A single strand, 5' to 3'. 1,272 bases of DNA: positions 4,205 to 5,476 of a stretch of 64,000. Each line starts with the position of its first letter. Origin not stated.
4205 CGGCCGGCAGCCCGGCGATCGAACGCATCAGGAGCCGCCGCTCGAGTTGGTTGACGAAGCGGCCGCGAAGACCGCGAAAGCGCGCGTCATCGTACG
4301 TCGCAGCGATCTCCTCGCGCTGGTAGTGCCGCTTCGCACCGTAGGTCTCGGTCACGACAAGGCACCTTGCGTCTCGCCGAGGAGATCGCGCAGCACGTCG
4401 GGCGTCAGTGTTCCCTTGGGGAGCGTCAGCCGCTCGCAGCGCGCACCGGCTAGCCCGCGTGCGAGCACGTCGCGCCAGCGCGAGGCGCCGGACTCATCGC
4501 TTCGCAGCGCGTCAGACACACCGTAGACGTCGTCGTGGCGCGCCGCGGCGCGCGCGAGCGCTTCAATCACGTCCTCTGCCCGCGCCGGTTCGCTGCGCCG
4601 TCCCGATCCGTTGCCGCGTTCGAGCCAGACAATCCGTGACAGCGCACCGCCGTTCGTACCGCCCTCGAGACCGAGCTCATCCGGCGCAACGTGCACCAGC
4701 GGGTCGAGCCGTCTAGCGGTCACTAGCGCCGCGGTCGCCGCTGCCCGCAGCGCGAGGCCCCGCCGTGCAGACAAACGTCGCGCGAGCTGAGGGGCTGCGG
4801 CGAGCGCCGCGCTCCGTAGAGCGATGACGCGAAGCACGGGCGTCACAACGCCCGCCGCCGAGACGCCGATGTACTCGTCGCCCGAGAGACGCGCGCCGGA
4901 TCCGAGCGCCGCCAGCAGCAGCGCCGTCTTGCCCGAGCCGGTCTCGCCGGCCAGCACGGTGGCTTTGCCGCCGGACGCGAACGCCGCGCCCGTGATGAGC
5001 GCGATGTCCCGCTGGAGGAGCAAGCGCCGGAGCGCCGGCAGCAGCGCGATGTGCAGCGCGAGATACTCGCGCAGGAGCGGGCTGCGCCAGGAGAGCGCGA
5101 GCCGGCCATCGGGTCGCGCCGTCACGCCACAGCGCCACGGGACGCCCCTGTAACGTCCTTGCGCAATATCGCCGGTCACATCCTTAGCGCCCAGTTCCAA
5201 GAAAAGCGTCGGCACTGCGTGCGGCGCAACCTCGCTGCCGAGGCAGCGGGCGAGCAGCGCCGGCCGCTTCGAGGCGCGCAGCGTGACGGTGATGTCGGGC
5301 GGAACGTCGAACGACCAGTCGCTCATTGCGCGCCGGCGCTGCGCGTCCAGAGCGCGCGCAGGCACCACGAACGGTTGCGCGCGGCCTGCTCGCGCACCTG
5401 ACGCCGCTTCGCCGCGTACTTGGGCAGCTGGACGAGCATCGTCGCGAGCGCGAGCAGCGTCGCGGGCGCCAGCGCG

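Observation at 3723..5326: Translationally coupled HprK-like P-loop kinase and SAM methyltransferase inside the glycosyltransferase operon: candidate split chain-terminating module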

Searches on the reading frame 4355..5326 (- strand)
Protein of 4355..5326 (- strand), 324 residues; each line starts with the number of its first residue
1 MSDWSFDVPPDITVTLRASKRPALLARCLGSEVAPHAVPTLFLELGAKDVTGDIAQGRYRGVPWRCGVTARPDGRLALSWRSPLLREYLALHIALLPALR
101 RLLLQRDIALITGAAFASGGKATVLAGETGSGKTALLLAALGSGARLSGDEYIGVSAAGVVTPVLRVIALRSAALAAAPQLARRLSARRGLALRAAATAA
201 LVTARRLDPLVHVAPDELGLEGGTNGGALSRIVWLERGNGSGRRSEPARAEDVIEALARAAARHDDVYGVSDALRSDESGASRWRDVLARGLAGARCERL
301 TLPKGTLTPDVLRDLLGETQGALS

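Call 4: search_protein_families(library=pfam, proteins=[window:4355-5326:-], max_evalue=0.01)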
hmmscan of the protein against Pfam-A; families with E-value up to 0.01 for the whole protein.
window:4355-5326:- (324 aa): 1 family
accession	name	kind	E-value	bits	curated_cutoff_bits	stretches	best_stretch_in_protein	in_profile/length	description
PF13191.12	AAA_16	-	0.0037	18.2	32.6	0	113-263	17-129/167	AAA ATPase domain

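Call 5: search_protein_families(library=ncbifam, proteins=[window:4355-5326:-], max_evalue=0.01)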
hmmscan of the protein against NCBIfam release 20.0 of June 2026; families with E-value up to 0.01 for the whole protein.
window:4355-5326:- (324 aa): 2 families
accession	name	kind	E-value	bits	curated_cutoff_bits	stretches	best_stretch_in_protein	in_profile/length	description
TIGR04352.1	HprK_rel_A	equivalog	9.3e-06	24.9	200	1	110-176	98-165/280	HprK-related kinase A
NF000361.1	self_FomB_kinase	exception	0.0083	15.2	400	0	111-165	128-182/325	FomB family phosphonate monophosphate kinase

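Call 8: find_homologous_proteins(query=window:4355-5326:-, max_evalue=0.001)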
Query window:4355-5326:- (324 aa): 24 proteins with E <= 0.001 among 8000 candidates.
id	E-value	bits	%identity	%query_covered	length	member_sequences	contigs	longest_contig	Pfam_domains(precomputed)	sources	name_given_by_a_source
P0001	2.7e-198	676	100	100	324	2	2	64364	-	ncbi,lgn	-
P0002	7.2e-151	520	80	98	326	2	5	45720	-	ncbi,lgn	-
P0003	1.0e-143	497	77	98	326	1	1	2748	-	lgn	-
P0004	4.6e-103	363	58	98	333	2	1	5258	-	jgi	jgi:hypothetical protein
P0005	8.1e-102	359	58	98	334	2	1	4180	-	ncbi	-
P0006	1.3e-100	355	60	98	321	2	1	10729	-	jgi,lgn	jgi:hypothetical protein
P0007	8.8e-100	352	58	100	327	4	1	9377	-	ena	-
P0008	1.7e-98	348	59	98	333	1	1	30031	-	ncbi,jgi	jgi:hypothetical protein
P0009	8.4e-98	346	57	99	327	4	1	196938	-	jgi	jgi:hypothetical protein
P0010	8.9e-98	346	57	98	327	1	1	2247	-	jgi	jgi:hypothetical protein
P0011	6.5e-92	326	56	100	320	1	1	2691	-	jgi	jgi:hypothetical protein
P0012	9.7e-83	296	52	93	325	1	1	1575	-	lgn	-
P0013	5.5e-79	284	54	96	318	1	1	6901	-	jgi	jgi:hypothetical protein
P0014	5.6e-78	281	51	98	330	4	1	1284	-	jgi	-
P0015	1.1e-73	267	52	98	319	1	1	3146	-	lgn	-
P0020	1.9e-62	230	45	94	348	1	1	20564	-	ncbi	-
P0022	8.9e-58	214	43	95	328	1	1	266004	-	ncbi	-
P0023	1.1e-57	214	44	98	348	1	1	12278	-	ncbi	-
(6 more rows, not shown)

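Call 10: search_solved_structures(query=A1, max_evalue=10, show_alignments=3)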
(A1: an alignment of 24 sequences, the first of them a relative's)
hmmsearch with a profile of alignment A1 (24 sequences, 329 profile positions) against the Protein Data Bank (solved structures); distinct sequences matched with E-value up to 10: 29.
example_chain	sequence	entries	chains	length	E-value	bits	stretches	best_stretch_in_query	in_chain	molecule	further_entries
6dcr_A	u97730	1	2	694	0.12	14.8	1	102-144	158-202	Primosomal protein N'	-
9zbu_H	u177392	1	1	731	0.12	14.8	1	102-144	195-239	Replication restart protein PriA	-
8fak_H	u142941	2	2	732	0.12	14.8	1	102-144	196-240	Primosomal protein N'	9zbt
4nl4_H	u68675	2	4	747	0.12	14.7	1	102-144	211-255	Primosome assembly protein PriA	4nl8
6dgd_A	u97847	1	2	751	0.12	14.7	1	102-144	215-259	Primosomal protein N'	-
6k0r_A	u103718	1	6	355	0.15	14.4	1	119-144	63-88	RuvB-like 1,RuvB-like 1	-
2xsz_A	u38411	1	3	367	0.16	14.3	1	119-144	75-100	RUVB-LIKE 1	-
9hpo_A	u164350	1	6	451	0.21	14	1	119-144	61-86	RuvB-like 1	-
9ge5_A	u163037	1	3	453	0.21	13.9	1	119-144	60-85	RuvB-like 1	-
2c9o_A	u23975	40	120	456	0.21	13.9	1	119-144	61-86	RUVB-LIKE 1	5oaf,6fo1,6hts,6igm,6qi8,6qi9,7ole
9ema_A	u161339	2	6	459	0.21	13.9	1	119-144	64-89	RuvB-like 1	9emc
7aho_A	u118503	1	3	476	0.22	13.9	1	119-144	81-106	RuvB-like 1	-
1g29_1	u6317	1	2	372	0.42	12.9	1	119-183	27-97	MALTOSE TRANSPORT PROTEIN MALK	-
9eq2_A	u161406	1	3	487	0.79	12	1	119-143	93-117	RuvB-like protein 1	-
2gza_A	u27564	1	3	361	0.88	11.9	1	122-143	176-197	Type IV secretion system protein VirB11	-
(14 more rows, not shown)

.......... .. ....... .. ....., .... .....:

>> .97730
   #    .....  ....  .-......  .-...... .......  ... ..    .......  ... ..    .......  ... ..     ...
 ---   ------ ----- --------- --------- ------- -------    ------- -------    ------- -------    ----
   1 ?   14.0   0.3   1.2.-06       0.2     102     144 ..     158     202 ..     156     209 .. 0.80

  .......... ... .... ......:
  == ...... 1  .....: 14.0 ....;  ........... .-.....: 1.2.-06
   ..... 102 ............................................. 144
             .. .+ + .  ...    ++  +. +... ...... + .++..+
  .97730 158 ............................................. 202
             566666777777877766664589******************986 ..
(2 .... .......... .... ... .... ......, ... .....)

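Call 12: find_encoding_contigs(protein=P0022, flank=10000, max_places=2)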
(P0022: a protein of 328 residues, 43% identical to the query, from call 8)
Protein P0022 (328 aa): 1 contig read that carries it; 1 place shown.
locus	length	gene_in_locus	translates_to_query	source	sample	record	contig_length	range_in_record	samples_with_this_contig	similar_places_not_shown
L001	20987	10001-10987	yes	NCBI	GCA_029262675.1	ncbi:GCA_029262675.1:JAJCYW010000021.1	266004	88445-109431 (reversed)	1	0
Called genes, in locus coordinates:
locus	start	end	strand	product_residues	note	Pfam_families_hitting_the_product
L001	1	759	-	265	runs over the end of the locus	PF13489:Methyltransf_23, PF01209:Ubie_methyltran, PF07021:MetW, PF13847:Methyltransf_31, PF08241:Methyltransf_11, PF08242:Methyltransf_12, PF13649:Methyltransf_25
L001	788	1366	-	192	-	-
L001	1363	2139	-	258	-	PF00005:ABC_tran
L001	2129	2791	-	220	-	PF01061:ABC2_membrane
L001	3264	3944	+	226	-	PF00440:TetR_N, PF16859:TetR_C_11 (weak)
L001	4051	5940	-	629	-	PF00501:AMP-binding, PF23562:AMP-binding_C_3 (weak)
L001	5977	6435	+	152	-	-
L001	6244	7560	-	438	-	PF00140:Sigma70_r1_2, PF04542:Sigma70_r2, PF04539:Sigma70_r3, PF04545:Sigma70_r4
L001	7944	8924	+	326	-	PF00578:AhpC-TSA, PF08534:Redoxin, PF00085:Thioredoxin (faint), PF13098:Thioredoxin_2 (weak), PF13905:Thioredoxin_8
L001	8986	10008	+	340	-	PF03706:LPG_synthase_TM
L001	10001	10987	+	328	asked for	-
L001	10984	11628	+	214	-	PF13489:Methyltransf_23 (weak), PF13649:Methyltransf_25, PF08241:Methyltransf_11, PF08242:Methyltransf_12 (weak)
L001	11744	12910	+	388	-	PF00535:Glycos_transf_2, PF26629:GT2_TM_C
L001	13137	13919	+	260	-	PF01209:Ubie_methyltran, PF13489:Methyltransf_23, PF13847:Methyltransf_31, PF08241:Methyltransf_11, PF08242:Methyltransf_12, PF13649:Methyltransf_25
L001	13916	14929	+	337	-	-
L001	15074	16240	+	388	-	PF00108:Thiolase_N, PF02803:Thiolase_C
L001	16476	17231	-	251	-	PF07070:Spo0M (weak)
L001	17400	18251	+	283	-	-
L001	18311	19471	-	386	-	PF00155:Aminotran_1_2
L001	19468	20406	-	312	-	PF13302:Acetyltransf_3, PF13527:Acetyltransf_9 (faint), PF00583:Acetyltransf_1, PF13673:Acetyltransf_10, PF13508:Acetyltransf_7, PF08445:FR47 (weak)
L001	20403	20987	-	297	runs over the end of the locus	PF01678:DAP_epimerase, PF05544:Pro_racemase (faint), PF01678:DAP_epimerase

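Call 13: find_encoding_contigs(protein=P0009, flank=10000, max_places=2)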
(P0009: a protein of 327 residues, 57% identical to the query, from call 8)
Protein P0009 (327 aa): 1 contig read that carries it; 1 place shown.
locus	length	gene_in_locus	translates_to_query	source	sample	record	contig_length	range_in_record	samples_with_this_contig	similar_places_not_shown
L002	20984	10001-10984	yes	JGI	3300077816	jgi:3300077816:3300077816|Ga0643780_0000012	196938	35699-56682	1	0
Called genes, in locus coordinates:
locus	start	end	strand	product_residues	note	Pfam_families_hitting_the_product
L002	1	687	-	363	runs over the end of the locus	PF13439:Glyco_transf_4, PF13579:Glyco_trans_4_4, PF13692:Glyco_trans_1_4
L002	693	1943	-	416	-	PF13439:Glyco_transf_4 (weak), PF13579:Glyco_trans_4_4 (weak), PF00534:Glycos_transf_1, PF13692:Glyco_trans_1_4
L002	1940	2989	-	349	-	PF00535:Glycos_transf_2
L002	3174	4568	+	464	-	PF02826:2-Hacid_dh_C (faint), PF03721:UDPG_MGDP_dh_N, PF00984:UDPG_MGDP_dh, PF03720:UDPG_MGDP_dh_C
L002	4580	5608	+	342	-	PF01933:CofD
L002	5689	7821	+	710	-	-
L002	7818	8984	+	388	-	PF00535:Glycos_transf_2, PF26629:GT2_TM_C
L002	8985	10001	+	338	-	PF00535:Glycos_transf_2, PF13641:Glyco_tranf_2_3, PF13632:Glyco_trans_2_3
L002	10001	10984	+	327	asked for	-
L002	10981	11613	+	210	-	PF13489:Methyltransf_23 (weak), PF08241:Methyltransf_11, PF08242:Methyltransf_12, PF13649:Methyltransf_25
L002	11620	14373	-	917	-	PF13231:PMT_2 (weak)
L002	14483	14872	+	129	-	PF00903:Glyoxalase, PF18029:Glyoxalase_6 (weak)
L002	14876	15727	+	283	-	PF23441:SDR, PF00106:adh_short, PF08659:KR, PF13561:adh_short_C2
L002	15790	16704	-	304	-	PF00296:Bac_luciferase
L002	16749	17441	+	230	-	PF00072:Response_reg, PF00486:Trans_reg_C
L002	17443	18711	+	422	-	PF08448:PAS_4 (weak), PF00512:HisKA, PF02518:HATPase_c, PF13581:HATPase_c_2 (faint)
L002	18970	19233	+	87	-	-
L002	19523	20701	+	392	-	PF12849:PBP_like_2, PF01547:SBP_bac_1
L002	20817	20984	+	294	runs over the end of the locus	PF00528:BPD_transp_1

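Call 14: find_encoding_contigs(protein=P0020, flank=10000, max_places=2)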
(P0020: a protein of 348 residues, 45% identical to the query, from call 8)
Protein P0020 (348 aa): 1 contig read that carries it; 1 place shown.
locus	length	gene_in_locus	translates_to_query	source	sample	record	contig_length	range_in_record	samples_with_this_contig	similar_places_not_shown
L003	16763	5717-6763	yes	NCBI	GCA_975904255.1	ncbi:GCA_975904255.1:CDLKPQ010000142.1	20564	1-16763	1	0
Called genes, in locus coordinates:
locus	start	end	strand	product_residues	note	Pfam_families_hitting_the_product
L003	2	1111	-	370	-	?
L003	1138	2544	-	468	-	PF07690:MFS_1, PF13347:MFS_2, PF07690:MFS_1 (weak)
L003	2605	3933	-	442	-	PF00140:Sigma70_r1_2, PF04542:Sigma70_r2, PF04539:Sigma70_r3, PF04545:Sigma70_r4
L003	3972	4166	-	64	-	-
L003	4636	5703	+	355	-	PF03706:LPG_synthase_TM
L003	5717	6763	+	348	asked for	-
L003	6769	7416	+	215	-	PF01209:Ubie_methyltran (weak), PF13489:Methyltransf_23 (weak), PF08241:Methyltransf_11, PF08242:Methyltransf_12 (weak), PF13649:Methyltransf_25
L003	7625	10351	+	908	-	PF13231:PMT_2, PF07691:PA14 (faint)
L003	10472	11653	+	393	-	PF00535:Glycos_transf_2, PF26629:GT2_TM_C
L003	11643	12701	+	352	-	PF13641:Glyco_tranf_2_3, PF00535:Glycos_transf_2, PF13632:Glyco_trans_2_3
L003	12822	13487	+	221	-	PF01209:Ubie_methyltran, PF13489:Methyltransf_23, PF01170:UPF0020 (faint), PF13847:Methyltransf_31, PF08241:Methyltransf_11, PF08242:Methyltransf_12, PF13649:Methyltransf_25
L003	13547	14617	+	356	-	PF02621:VitK2_biosynth (weak)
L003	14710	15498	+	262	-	PF01209:Ubie_methyltran, PF05175:MTS, PF13489:Methyltransf_23, PF13847:Methyltransf_31, PF08241:Methyltransf_11, PF08242:Methyltransf_12, PF13649:Methyltransf_25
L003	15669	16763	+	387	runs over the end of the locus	PF00108:Thiolase_N, PF02803:Thiolase_C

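Call 15: find_encoding_contigs(protein=P0023, flank=10000, max_places=2)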
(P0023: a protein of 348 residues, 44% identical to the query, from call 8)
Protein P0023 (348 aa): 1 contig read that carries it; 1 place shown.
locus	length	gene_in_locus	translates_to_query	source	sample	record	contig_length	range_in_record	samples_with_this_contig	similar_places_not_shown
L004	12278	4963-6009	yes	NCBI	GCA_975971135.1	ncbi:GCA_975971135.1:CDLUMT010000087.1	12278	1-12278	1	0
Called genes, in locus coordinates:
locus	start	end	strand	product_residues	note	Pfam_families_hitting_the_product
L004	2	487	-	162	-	?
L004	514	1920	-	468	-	PF07690:MFS_1, PF13347:MFS_2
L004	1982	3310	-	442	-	PF00140:Sigma70_r1_2, PF04542:Sigma70_r2, PF04539:Sigma70_r3, PF04545:Sigma70_r4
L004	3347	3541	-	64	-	-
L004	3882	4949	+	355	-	PF03706:LPG_synthase_TM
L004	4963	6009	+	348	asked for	-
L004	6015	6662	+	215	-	PF01209:Ubie_methyltran (weak), PF13489:Methyltransf_23, PF13847:Methyltransf_31 (weak), PF08241:Methyltransf_11, PF08242:Methyltransf_12, PF13649:Methyltransf_25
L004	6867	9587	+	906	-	PF13231:PMT_2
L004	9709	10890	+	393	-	PF00535:Glycos_transf_2, PF26629:GT2_TM_C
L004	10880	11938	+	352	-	PF13641:Glyco_tranf_2_3, PF00535:Glycos_transf_2, PF13632:Glyco_trans_2_3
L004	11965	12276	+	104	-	?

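Call 16: find_encoding_contigs(protein=P0008, flank=10000, max_places=2)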
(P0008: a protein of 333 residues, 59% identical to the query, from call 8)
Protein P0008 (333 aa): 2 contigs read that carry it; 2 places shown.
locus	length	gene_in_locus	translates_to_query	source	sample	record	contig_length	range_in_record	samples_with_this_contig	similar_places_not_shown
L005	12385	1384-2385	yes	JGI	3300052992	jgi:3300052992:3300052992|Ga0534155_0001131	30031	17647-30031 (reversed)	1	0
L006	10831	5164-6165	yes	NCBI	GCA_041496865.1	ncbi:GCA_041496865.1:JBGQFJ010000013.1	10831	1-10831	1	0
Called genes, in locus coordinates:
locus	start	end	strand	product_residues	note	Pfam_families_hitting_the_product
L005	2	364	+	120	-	?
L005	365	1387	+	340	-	PF00535:Glycos_transf_2, PF13641:Glyco_tranf_2_3, PF13632:Glyco_trans_2_3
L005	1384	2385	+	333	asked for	-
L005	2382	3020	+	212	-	PF13489:Methyltransf_23, PF13847:Methyltransf_31 (weak), PF08241:Methyltransf_11, PF08242:Methyltransf_12, PF13649:Methyltransf_25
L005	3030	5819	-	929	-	PF13231:PMT_2 (weak)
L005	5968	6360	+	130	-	PF00903:Glyoxalase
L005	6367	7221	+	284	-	PF00106:adh_short, PF08659:KR (weak), PF13561:adh_short_C2, PF23441:SDR (weak)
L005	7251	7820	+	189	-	-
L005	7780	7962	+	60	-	-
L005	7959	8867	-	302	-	PF00296:Bac_luciferase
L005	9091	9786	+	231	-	PF00072:Response_reg, PF00486:Trans_reg_C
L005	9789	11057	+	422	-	PF00989:PAS, PF08448:PAS_4, PF13188:PAS_8 (weak), PF00512:HisKA, PF02518:HATPase_c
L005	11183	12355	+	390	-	PF12849:PBP_like_2, PF01547:SBP_bac_1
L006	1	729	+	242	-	?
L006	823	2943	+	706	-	-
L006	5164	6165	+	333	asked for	-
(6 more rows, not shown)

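Call 17: predict_structure(alignment_id=A1)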
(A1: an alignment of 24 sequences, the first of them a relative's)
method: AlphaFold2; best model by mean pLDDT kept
length: 324 residues; sequences in the alignment: 24
mean_pLDDT: 91.4   pTM: 0.90
mean pLDDT of the five models: 91.4, 90.4, 89.8, 89.3, 88.5
residues with pLDDT >= 90: 247; 70-90: 69; 50-70: 4; < 50: 4
segments of 3 or more residues with pLDDT < 50: 321-324
pLDDT, mean of each block of 10 residues (from residue 1): 94 96 95 93 93 92 95 94 95 96 96 93 93 93 93 96 94 89 94 93 86 93 83 91 89 97 92 88 98 96 84 70 42
secondary structure, 60 per line:
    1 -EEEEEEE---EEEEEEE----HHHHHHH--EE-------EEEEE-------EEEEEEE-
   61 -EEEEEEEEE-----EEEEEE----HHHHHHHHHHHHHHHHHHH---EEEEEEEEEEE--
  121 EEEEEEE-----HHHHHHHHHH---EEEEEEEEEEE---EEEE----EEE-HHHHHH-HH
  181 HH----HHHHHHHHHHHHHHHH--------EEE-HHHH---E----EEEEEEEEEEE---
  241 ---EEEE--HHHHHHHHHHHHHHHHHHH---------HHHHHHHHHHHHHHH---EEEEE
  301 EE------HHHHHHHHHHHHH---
elements in order: E2-8 E12-18 H23-29 E41-45 E53-59 E62-70 E76-81 H86-104 E108-118 E121-127 H133-142 E146-156 E160-163 E168-170 H172-177 H179-182 H187-202 E211-213 H215-218 E227-237 E244-247 H250-268 H278-292 E296-302 H309-321

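Call 28: find_related_loci(query=A1, collection=genome_contigs, flank=10000)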
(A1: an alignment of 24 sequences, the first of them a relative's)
Query A1 (324 aa) in genome_contigs; peptide patterns used: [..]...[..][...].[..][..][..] (x = any residue, [..] = any of these).
8 stretches matched a pattern; 6 encode a relative of the query (tblastn E <= 1e-3); 6 distinct loci.
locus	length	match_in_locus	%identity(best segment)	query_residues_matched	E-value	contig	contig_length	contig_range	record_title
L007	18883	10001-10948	80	1-316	3e-149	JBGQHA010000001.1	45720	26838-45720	MAG: Dehalococcoidia bacterium isolate OBJ2_061818_090_14 k141_483113_length_45720_cov_67.2186, whole genome shotgun seq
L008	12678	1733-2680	42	1-308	5e-64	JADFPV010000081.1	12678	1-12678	MAG: Chloroflexota bacterium isolate B76T1B5 B76T1B5_NODE5598, whole genome shotgun sequence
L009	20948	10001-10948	45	5-318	9e-60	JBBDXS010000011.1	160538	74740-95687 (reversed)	MAG: Dehalococcoidia bacterium isolate LejiaD_66_34 Lejia_D_195_length_160538_cov_21, whole genome shotgun sequence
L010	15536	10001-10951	45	6-307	2e-58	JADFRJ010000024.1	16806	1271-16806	MAG: Chloroflexota bacterium isolate B85T3L11 B85T3L11_NODE3196, whole genome shotgun sequence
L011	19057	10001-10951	44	6-307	4e-58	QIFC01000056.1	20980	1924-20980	MAG: Chloroflexi bacterium isolate SZUA-185 Ga0063294_10000753, whole genome shotgun sequence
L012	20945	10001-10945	43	1-307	2e-48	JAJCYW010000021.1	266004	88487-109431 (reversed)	MAG: Chloroflexota bacterium isolate OFTM331 OFTM331_20, whole genome shotgun sequence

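Call 33: search_protein_representatives(alignment_id=A1)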
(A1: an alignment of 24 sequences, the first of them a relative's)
Query: 24 sequences, 329 profile positions. Proteins with E-value up to 0.001 (for the whole library): 2198; up to 1e-10: 178; up to 1e-30: 17. The best 150 are listed.
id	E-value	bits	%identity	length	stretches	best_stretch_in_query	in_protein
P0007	1.1e-141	488.1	-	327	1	1-328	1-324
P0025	5.1e-123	426.8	-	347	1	1-323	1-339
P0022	3.5e-115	401.1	-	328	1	1-321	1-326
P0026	8.3e-115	399.9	-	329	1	1-325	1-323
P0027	2.1e-113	395.2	-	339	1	1-321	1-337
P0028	7.3e-110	383.6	-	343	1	1-317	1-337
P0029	2.6e-108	378.5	-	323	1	4-320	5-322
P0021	1.3e-105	369.7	-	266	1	56-320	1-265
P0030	1.5e-99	349.7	-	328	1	1-318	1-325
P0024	3.9e-72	259.6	-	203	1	121-329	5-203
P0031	4.0e-63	230.0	-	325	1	5-300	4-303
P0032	2.2e-60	221.0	-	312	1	1-278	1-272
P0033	1.1e-53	198.9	-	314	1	1-292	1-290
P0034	1.6e-53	198.4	-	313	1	1-305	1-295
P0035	2.7e-40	155.0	-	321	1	4-300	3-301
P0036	9.3e-34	133.5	-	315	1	17-291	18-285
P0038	6.6e-29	117.5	-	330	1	48-273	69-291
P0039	7.9e-28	114.0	-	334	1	51-306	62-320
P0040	2.1e-27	112.6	-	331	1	34-206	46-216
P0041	3.8e-26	108.4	-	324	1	49-280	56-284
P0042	6.4e-26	107.7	-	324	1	27-315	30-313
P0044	1.1e-24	103.6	-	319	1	40-302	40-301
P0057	6.9e-22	94.4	-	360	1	51-303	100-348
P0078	2.5e-18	82.7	-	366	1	28-246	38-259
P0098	2.3e-16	76.3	-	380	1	57-303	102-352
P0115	1.7e-14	70.1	-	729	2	87-171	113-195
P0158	4.1e-12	62.3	-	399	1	112-268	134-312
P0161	5.5e-12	61.9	-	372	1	59-307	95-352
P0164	7.5e-12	61.4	-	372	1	58-316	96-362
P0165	8.8e-12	61.2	-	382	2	98-205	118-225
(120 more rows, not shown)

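Call 35: search_protein_families(library=ncbifam, alignment_id=A2, max_evalue=0.001)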
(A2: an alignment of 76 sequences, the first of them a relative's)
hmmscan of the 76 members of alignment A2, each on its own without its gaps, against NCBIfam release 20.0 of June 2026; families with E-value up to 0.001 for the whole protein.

A. member 1, P0001 (324 aa): 1 family
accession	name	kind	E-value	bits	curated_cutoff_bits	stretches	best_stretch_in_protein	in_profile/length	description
TIGR04352.1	HprK_rel_A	equivalog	9.3e-06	24.9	200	1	110-176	98-165/280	HprK-related kinase A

B. families by the number of members that match (of 76 scanned): 5 families
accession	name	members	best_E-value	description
NF000361.1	self_FomB_kinase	22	2.6e-10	FomB family phosphonate monophosphate kinase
TIGR04352.1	HprK_rel_A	21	1.1e-11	HprK-related kinase A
TIGR04355.1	HprK_rel_B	13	2.5e-12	HprK-related kinase B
TIGR00679.1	hpr-ser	6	2.1e-05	HPr(Ser) kinase/phosphatase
TIGR04249.1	SCM_chp_ScmC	4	1.5e-07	SynChlorMet cassette protein ScmC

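Call 36: search_protein_families(library=pfam, alignment_id=A2, max_evalue=0.001)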
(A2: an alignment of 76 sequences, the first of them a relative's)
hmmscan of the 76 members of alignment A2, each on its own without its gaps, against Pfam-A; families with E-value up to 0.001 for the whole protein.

A. member 1, P0001 (324 aa): 0 families

B. families by the number of members that match (of 76 scanned): 7 families
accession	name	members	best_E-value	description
PF07475.17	Hpr_kinase_C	4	1.6e-05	HPr Serine kinase C-terminal domain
PF13191.12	AAA_16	3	0.0006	AAA ATPase domain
PF01293.25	PEPCK_ATP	1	0.00011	Phosphoenolpyruvate carboxykinase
PF13481.12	AAA_25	1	0.00015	AAA domain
PF13401.12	AAA_22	1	0.00056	AAA domain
PF00006.31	ATP-synt_ab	1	0.00087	ATP synthase alpha/beta family, nucleotide-binding domain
PF10236.15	DAP3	1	0.00093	Mitochondrial ribosomal death-associated protein 3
